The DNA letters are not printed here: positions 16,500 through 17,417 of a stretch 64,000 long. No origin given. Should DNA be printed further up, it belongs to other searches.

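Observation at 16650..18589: ECF sigma factor translationally coupled to a transmembrane Ser/Thr kinase instead of a classical anti-sigma factor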

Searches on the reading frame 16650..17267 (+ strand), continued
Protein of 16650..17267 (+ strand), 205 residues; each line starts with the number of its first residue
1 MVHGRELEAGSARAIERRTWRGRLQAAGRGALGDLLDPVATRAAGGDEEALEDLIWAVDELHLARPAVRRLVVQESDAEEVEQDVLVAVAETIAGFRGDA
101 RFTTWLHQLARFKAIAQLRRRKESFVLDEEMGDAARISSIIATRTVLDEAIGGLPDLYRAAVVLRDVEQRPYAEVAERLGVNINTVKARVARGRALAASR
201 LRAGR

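Call 73: find_encoding_contigs(protein=P0098, flank=5000, max_places=1)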
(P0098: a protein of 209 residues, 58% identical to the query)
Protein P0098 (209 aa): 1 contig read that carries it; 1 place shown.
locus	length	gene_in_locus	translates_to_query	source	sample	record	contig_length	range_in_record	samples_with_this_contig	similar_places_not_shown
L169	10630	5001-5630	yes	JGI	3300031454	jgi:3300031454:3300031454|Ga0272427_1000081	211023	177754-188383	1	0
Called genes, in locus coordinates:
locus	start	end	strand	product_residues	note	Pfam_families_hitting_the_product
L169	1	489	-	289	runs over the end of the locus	PF00296:Bac_luciferase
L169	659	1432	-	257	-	PF00106:adh_short, PF08659:KR, PF13561:adh_short_C2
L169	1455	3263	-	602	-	-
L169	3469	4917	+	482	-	PF05221:AdoHcyase, PF00670:AdoHcyase_NAD, PF02826:2-Hacid_dh_C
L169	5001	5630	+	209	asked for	PF04542:Sigma70_r2, PF08281:Sigma70_r4_2, PF04545:Sigma70_r4 (weak)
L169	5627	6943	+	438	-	-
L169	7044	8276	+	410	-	PF00691:OmpA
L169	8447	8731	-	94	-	-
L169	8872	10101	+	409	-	PF00108:Thiolase_N, PF22691:Thiolase_C_1, PF02803:Thiolase_C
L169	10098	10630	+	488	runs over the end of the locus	PF03055:RPE65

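Call 74: find_encoding_contigs(protein=P0116, flank=5000, max_places=1)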
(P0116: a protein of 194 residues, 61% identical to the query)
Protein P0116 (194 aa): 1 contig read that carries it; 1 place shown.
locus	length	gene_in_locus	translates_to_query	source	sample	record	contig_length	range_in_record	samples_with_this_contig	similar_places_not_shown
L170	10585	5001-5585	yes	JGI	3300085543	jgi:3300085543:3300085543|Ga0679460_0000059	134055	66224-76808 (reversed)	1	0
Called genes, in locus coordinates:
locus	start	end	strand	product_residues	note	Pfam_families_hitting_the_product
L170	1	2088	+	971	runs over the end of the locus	PF04610:TrbL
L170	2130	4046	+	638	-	-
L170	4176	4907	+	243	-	-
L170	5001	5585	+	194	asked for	PF04542:Sigma70_r2, PF04545:Sigma70_r4 (faint), PF08281:Sigma70_r4_2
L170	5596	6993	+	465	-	PF00069:Pkinase, PF07714:PK_Tyr_Ser-Thr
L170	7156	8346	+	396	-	-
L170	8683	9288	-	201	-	PF01872:RibD_C (weak)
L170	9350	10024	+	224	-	PF01638:HxlR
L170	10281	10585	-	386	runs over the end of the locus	PF01464:SLT, PF26571:VldE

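Call 75: find_encoding_contigs(protein=P0040, flank=5000, max_places=1)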
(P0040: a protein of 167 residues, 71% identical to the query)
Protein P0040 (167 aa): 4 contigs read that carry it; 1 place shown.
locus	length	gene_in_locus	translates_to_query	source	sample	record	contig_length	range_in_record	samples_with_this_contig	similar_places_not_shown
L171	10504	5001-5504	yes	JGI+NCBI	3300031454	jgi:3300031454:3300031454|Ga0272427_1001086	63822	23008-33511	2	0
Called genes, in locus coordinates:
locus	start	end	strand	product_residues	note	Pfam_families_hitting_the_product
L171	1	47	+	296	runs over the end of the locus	PF00483:NTP_transferase, PF12804:NTP_transf_3 (weak)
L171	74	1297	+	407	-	PF03453:MoeA_N, PF00994:MoCF_biosynth, PF03454:MoeA_C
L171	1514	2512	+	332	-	PF04055:Radical_SAM, PF06463:Mob_synth_C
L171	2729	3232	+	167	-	PF01967:MoaC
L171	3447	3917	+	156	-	-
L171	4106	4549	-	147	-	PF00188:CAP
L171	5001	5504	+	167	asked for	PF04542:Sigma70_r2, PF08281:Sigma70_r4_2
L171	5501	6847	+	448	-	PF00069:Pkinase, PF07714:PK_Tyr_Ser-Thr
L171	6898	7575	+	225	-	-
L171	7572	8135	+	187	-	PF00691:OmpA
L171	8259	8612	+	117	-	PF06983:3-dmu-9_3-mt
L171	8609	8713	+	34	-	-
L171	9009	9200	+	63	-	PF06902:Fer4_19, PF13459:Fer4_15, PF13370:Fer4_13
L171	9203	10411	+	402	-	PF07992:Pyr_redox_2, PF13450:NAD_binding_8 (faint), PF00070:Pyr_redox, PF14759:Reductase_C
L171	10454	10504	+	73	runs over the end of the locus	-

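Call 76: find_encoding_contigs(protein=P0101, flank=5000, max_places=1)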
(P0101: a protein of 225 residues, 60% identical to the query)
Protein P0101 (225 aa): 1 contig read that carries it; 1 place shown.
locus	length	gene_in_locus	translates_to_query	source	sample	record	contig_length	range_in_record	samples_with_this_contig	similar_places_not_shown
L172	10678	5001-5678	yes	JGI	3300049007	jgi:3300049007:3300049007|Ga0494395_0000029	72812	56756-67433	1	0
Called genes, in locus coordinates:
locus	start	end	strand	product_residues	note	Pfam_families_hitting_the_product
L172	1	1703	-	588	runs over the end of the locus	PF13200:DUF4015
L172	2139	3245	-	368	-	PF06224:AlkZ-like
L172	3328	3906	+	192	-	PF04542:Sigma70_r2, PF08281:Sigma70_r4_2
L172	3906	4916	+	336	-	-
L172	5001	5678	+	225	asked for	PF04542:Sigma70_r2, PF08281:Sigma70_r4_2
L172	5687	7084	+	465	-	-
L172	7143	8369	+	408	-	-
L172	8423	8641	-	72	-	-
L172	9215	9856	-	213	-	PF13560:HTH_31, PF01381:HTH_3, PF07883:Cupin_2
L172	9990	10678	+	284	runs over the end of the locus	PF00892:EamA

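Call 80: search_protein_representatives(alignment_id=A1)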
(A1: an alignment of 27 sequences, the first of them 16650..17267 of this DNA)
Query: 27 sequences, 201 profile positions. Proteins with E-value up to 0.001 (for the whole library): 145350; up to 1e-10: 15975; up to 1e-30: 134. The best 150 are listed.
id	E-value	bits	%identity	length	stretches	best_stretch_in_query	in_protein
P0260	3.5e-80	284.8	-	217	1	9-198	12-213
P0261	4.0e-64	232.4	-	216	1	10-199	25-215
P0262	1.8e-63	230.2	-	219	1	21-200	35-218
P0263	1.1e-62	227.7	-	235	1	16-198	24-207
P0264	1.5e-61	223.9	-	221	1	22-199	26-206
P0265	4.2e-60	219.3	-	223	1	18-199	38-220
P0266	6.0e-60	218.7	-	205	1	15-198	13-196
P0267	1.1e-58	214.6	-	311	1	14-198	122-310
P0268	2.1e-57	210.4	-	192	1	19-199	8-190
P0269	2.2e-57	210.4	-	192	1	21-197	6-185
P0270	4.5e-57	209.3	-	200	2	126-199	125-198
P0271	5.4e-57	209.1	-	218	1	31-199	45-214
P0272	7.5e-57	208.6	-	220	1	15-197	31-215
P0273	3.8e-56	206.3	-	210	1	24-196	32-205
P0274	4.5e-56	206.1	-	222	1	5-199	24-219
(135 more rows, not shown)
